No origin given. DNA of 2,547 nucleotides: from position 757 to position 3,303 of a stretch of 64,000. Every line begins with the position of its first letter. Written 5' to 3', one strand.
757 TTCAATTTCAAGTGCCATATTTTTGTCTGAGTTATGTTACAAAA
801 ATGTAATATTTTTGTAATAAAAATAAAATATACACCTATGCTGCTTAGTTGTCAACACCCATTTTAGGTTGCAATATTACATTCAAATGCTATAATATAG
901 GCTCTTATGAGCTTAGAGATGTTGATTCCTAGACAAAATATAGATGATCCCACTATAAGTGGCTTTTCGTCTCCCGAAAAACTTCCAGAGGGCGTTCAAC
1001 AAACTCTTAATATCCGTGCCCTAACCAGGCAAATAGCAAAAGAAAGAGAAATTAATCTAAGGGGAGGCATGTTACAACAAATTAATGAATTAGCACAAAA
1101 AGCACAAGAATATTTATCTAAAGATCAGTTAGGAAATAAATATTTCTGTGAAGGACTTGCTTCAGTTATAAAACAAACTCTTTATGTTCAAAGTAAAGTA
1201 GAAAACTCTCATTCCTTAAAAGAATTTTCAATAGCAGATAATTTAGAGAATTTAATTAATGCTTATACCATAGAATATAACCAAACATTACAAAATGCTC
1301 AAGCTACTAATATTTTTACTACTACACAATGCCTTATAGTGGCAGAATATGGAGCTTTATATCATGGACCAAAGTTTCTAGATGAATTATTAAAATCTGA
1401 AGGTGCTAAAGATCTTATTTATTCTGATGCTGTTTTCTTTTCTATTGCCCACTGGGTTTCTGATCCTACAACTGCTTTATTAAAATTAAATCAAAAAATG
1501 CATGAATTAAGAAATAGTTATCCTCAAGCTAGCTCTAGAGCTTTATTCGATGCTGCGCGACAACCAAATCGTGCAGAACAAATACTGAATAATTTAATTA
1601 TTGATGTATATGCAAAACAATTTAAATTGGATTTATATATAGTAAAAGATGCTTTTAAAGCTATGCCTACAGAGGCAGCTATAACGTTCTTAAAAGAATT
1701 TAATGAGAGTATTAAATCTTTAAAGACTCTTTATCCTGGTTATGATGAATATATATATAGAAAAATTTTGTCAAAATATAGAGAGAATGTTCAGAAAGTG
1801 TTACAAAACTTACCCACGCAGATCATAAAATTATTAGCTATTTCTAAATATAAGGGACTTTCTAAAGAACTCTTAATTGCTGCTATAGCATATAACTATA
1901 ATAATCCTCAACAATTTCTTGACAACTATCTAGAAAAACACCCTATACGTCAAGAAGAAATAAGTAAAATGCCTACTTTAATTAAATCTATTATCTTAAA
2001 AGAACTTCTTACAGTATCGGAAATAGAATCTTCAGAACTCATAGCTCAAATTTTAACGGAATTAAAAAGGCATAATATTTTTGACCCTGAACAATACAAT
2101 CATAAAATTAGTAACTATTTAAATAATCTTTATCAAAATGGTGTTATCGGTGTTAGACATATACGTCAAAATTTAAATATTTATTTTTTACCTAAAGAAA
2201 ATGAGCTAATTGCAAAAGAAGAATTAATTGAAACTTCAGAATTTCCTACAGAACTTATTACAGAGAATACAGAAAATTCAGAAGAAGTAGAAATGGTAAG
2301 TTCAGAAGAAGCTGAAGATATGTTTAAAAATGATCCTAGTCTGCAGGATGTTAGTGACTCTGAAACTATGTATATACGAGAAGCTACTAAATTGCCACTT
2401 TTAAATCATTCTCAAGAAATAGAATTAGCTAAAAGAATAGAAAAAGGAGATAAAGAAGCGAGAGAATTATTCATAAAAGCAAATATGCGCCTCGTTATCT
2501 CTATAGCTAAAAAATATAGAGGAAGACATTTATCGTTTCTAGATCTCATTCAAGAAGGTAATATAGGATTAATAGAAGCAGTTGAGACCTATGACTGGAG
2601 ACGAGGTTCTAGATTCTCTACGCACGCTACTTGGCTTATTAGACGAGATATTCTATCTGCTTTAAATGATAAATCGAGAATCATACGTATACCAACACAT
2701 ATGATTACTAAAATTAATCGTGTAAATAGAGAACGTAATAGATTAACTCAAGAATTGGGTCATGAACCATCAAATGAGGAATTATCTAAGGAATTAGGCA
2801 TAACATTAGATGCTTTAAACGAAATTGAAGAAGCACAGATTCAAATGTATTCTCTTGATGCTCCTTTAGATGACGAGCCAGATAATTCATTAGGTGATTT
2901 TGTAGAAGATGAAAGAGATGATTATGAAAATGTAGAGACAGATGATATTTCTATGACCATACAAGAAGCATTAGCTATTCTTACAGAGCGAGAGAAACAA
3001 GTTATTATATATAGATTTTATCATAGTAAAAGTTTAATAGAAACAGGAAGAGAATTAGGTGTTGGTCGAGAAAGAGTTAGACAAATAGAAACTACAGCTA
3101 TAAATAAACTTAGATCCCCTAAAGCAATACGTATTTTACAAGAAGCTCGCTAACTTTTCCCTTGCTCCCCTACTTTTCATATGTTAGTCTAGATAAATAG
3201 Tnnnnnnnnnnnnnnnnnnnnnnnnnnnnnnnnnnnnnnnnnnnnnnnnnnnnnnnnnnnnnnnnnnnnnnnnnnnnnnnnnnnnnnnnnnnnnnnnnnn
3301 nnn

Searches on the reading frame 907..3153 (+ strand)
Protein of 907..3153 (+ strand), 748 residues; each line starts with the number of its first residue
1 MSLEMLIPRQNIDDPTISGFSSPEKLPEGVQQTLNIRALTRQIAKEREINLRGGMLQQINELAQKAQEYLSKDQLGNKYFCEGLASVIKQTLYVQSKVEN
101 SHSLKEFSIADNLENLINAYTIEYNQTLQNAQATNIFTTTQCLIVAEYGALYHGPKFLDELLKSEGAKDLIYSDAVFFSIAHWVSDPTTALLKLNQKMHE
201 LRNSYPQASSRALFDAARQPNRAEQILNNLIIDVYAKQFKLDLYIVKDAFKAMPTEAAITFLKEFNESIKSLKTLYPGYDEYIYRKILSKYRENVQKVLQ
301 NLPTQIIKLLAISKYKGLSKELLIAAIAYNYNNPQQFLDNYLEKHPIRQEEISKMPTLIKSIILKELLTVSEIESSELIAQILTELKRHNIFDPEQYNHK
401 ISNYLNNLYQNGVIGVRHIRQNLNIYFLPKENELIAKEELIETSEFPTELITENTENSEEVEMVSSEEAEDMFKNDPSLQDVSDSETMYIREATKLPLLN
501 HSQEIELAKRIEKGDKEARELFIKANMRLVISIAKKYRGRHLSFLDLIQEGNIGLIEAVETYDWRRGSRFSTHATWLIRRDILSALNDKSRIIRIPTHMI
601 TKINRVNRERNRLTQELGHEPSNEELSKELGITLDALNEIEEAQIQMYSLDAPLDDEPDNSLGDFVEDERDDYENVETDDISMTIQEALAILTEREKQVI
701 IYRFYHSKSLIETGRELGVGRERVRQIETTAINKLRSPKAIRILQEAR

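Call 13: search_protein_families(library=pfam, max_evalue=0.00001, proteins=[window:907-3153:+])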
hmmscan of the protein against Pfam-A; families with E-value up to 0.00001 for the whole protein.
window:907-3153:+ (748 aa): 4 families
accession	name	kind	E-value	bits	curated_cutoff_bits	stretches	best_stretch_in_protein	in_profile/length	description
PF04542.20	Sigma70_r2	-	9.6e-19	67.4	24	1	523-591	2-70/71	Sigma-70 region 2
PF04539.22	Sigma70_r3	-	8.2e-17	61.5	25.3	1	602-670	2-70/78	Sigma-70 region 3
PF04545.22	Sigma70_r4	-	2.8e-16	59.2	24.1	1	688-736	1-49/50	Sigma-70, region 4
PF00140.25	Sigma70_r1_2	-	5.1e-09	36.4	22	1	487-517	4-34/34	Sigma-70 factor, region 1.2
